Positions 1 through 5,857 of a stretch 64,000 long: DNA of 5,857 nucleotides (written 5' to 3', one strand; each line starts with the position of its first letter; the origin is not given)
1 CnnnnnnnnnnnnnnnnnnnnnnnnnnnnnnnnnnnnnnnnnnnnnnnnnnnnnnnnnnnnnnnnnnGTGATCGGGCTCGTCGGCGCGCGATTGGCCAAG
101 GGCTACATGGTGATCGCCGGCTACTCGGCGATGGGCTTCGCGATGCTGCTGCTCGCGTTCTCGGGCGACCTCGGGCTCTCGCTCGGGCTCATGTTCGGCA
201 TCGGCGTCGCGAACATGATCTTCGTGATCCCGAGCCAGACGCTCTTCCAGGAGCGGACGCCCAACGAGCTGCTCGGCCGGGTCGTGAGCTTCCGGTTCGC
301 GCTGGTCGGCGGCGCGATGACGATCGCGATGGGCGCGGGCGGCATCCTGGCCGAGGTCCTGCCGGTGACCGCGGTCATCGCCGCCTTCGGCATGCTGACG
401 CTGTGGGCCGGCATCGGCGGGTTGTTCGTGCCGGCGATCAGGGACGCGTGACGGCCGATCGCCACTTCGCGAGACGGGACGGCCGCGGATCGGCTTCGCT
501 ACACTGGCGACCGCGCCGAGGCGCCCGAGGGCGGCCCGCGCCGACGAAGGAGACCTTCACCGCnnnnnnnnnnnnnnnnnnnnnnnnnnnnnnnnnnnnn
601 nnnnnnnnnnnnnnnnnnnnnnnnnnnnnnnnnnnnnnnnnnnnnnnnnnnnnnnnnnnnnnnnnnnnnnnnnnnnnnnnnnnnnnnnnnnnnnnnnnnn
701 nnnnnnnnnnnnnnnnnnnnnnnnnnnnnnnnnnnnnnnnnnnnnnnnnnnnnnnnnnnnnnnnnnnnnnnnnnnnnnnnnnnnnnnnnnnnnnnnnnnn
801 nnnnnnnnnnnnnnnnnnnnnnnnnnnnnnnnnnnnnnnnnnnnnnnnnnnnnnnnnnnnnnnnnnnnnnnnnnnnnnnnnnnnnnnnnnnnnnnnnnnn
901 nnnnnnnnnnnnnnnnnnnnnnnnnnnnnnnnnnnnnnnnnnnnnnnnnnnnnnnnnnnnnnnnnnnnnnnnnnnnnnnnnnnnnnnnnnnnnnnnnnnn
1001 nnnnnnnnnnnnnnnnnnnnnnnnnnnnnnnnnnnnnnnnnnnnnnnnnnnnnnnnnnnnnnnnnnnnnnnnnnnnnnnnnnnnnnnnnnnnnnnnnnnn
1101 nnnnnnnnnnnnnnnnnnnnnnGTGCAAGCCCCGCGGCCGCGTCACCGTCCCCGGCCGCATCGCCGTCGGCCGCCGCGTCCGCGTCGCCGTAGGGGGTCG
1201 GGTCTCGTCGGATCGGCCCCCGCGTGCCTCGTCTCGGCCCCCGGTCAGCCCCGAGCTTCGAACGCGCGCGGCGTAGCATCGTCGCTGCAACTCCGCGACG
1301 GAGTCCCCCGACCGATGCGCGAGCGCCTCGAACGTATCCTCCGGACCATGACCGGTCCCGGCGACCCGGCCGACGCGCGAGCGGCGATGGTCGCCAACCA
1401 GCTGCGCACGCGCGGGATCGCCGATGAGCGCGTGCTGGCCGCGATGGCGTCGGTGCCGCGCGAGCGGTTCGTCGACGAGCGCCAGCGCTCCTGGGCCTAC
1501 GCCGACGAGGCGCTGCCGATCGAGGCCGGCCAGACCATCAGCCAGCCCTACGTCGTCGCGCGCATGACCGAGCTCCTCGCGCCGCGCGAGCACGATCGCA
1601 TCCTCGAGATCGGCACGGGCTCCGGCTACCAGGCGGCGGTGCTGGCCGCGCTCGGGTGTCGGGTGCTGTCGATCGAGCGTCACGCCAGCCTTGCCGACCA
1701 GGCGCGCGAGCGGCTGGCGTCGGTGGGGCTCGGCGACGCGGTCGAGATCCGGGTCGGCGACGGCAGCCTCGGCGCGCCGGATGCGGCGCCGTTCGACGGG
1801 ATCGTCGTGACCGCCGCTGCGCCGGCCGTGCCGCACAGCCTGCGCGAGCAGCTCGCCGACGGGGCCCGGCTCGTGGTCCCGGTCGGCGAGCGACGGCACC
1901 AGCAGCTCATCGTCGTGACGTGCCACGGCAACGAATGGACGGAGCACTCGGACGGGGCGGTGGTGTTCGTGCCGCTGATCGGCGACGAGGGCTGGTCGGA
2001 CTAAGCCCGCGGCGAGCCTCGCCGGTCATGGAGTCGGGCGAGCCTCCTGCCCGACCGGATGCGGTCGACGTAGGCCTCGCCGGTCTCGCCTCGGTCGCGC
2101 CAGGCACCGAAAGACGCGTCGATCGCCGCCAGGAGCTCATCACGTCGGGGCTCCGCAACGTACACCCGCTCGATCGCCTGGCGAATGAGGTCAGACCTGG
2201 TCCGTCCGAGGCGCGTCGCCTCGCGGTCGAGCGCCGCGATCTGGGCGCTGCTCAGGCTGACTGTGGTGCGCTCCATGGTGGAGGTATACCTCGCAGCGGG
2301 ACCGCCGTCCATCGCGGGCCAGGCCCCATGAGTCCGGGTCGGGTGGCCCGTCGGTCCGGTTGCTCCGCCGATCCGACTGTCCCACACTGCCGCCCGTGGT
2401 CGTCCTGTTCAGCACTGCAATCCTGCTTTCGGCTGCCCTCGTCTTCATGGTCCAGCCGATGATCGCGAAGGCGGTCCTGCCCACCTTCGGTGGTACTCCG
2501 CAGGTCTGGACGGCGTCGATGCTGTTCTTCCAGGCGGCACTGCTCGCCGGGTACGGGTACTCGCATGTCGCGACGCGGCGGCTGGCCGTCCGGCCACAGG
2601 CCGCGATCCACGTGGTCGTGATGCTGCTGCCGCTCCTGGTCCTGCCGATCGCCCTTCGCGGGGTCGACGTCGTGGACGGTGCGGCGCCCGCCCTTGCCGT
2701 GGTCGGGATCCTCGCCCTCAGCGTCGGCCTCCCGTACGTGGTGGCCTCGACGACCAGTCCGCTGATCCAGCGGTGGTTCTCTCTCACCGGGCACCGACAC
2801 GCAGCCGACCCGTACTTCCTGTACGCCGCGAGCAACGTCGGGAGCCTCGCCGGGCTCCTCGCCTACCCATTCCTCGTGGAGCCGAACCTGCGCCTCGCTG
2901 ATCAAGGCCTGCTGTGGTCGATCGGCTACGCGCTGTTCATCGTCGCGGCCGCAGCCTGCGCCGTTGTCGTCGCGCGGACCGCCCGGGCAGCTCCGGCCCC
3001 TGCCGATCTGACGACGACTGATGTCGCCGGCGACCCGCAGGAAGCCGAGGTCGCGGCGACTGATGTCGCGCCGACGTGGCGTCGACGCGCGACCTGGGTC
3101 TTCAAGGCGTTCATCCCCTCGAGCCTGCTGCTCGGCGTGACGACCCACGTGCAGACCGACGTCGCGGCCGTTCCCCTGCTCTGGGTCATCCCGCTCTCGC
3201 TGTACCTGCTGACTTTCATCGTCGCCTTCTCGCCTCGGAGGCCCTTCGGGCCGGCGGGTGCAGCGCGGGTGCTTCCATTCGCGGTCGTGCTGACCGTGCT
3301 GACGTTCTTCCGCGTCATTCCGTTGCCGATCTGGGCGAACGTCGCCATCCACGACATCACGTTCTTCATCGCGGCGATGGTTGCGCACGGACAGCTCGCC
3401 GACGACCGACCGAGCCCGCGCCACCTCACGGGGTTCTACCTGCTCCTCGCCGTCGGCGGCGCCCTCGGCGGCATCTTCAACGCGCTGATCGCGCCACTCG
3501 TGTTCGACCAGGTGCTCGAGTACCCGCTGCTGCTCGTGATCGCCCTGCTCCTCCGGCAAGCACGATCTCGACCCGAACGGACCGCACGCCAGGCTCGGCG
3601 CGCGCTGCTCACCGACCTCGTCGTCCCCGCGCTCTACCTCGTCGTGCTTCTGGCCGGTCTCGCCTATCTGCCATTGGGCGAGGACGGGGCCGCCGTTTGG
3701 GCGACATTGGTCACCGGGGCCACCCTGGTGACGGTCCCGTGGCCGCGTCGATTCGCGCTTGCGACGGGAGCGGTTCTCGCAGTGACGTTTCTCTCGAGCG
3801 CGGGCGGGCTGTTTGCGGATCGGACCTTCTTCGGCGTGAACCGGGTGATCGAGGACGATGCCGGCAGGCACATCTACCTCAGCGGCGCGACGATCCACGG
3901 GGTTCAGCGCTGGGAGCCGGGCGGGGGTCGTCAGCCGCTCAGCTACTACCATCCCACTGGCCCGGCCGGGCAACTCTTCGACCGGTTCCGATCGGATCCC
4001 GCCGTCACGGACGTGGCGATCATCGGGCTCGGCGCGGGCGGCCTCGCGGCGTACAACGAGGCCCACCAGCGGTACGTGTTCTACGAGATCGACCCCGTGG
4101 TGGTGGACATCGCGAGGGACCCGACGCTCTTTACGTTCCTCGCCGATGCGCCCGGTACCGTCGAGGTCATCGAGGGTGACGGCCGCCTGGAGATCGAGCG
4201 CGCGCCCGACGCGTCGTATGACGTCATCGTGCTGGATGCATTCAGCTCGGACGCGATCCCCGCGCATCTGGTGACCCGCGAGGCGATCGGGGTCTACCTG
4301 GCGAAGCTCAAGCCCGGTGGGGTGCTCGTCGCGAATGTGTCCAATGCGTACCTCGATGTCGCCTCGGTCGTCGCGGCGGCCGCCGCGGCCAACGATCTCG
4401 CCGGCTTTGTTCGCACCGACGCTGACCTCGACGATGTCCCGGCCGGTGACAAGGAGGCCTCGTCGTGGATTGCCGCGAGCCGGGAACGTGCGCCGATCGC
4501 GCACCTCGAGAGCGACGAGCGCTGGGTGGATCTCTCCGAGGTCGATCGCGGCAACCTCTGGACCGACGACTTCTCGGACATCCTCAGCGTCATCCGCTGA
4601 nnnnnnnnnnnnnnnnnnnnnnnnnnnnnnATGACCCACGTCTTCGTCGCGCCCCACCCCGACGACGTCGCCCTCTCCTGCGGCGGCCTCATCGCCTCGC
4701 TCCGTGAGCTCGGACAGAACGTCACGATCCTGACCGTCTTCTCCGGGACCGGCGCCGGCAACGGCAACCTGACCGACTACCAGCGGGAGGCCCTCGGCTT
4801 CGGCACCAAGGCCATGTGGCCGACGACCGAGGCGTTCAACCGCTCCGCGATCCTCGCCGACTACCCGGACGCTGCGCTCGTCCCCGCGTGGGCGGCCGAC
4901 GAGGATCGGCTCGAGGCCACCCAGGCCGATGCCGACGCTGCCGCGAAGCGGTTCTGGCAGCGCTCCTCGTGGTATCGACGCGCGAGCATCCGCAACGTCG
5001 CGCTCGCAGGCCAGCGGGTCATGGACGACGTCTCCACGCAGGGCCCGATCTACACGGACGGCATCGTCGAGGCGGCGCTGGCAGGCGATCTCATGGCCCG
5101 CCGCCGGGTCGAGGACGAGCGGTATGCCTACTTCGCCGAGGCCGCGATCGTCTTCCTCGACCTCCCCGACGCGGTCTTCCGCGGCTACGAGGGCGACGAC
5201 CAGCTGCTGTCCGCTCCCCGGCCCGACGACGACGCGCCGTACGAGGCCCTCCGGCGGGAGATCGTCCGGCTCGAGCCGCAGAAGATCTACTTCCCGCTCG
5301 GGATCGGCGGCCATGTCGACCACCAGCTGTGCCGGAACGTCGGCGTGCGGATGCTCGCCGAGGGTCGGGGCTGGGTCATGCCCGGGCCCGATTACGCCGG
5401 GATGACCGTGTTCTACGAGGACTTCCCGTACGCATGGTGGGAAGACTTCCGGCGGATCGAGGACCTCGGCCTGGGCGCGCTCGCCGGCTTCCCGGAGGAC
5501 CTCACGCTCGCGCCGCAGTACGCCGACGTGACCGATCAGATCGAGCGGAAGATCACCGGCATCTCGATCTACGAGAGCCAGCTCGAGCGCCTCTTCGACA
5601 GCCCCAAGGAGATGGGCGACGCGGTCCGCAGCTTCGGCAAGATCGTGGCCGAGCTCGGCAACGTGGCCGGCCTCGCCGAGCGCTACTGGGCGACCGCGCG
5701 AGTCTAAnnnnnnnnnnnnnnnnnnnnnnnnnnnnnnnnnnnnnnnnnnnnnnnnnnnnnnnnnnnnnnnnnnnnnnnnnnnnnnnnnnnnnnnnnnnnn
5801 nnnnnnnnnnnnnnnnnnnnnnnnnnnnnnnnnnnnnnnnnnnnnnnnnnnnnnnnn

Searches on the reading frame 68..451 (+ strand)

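Call 67: search_protein_families(library=pfam, proteins=[window:68-451:+], max_evalue=0.001)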
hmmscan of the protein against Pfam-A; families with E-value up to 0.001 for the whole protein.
window:68-451:+ (127 aa): 1 family
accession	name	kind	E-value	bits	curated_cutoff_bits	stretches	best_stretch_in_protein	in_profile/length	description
PF07690.21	MFS_1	-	9.5e-05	21.9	33.4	1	2-119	52-170/347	Major Facilitator Superfamily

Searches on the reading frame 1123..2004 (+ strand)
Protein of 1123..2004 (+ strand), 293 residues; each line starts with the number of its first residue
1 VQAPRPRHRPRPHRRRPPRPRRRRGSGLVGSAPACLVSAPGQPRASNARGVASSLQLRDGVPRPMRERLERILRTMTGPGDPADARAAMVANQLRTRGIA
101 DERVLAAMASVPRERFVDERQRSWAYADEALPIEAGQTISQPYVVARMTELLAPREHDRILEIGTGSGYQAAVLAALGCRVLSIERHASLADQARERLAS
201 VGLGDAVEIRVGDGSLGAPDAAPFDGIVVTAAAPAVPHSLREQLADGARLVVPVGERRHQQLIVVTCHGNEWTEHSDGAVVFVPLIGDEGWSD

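Call 41: search_protein_families(library=pfam, proteins=[window:1123-2004:+], max_evalue=0.001)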
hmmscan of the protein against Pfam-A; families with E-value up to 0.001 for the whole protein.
window:1123-2004:+ (293 aa): 6 families
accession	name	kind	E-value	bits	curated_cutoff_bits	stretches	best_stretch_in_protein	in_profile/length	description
PF01135.25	PCMT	-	2.4e-57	194.5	20.3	1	90-289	6-209/210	Protein-L-isoaspartate(D-aspartate) O-methyltransferase (PCMT)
PF13649.12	Methyltransf_25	-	3.3e-07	31.3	27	1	160-253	1-95/97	Methyltransferase domain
PF08241.18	Methyltransf_11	-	5.7e-07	30.5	21.2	1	161-253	1-89/95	Methyltransferase domain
PF08242.18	Methyltransf_12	-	3.1e-06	28.3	30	1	161-236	1-78/98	Methyltransferase domain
PF13489.12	Methyltransf_23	-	0.00058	20.1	27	1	145-230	9-88/164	Methyltransferase domain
PF04445.19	SAM_MT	-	0.00098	19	26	0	157-190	72-105/230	Putative SAM-dependent methyltransferase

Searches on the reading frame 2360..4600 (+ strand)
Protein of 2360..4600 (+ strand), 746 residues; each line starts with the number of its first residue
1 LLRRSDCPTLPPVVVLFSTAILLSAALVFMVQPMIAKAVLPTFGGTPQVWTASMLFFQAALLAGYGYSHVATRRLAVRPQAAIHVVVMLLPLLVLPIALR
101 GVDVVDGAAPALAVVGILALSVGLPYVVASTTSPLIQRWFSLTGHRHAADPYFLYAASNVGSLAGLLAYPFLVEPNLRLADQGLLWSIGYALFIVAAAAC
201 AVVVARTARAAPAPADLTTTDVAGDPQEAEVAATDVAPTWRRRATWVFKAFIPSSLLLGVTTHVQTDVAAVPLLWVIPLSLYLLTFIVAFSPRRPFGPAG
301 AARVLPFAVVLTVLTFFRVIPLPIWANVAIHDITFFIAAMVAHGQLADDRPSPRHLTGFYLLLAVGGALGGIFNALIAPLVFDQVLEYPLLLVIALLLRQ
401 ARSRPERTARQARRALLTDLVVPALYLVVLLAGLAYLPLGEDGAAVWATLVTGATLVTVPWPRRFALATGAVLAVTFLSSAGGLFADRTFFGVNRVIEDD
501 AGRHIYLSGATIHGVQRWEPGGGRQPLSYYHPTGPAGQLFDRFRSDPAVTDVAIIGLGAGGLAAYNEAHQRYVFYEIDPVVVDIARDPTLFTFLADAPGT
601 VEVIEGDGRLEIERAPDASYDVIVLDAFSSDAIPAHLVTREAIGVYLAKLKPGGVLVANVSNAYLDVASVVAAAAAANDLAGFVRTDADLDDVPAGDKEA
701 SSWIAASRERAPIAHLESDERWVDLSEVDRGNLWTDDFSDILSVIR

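Call 30: search_protein_families(library=ncbifam, proteins=[window:2360-4600:+], max_evalue=0.0001)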
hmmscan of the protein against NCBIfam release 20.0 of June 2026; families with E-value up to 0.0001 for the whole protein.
window:2360-4600:+ (746 aa): 4 families
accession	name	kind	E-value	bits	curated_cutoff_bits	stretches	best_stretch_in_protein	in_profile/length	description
NF037959.1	MFS_SpdSyn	subfamily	7.3e-18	64.6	40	1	567-692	297-417/480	fused MFS/spermidine synthase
NF003380.0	PRK04457.1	equivalog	5.6e-13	48.5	304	1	548-660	69-180/265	polyamine aminopropyltransferase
NF002010.0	PRK00811.1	equivalog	1.3e-06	27.8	260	1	546-687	76-218/287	polyamine aminopropyltransferase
TIGR00417.1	speE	equivalog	4e-05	23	249.55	1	547-720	71-242/271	spermidine synthase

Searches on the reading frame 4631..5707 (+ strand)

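Call 30: search_protein_families(library=ncbifam, proteins=[window:4631-5707:+], max_evalue=0.0001)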
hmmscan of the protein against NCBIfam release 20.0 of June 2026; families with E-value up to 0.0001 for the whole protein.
window:4631-5707:+ (358 aa): 1 family
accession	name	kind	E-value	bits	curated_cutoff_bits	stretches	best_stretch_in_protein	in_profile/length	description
TIGR04001.1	thiol_BshB1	equivalog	4.5e-10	39.6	182.5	1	6-54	7-55/226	bacillithiol biosynthesis deacetylase BshB1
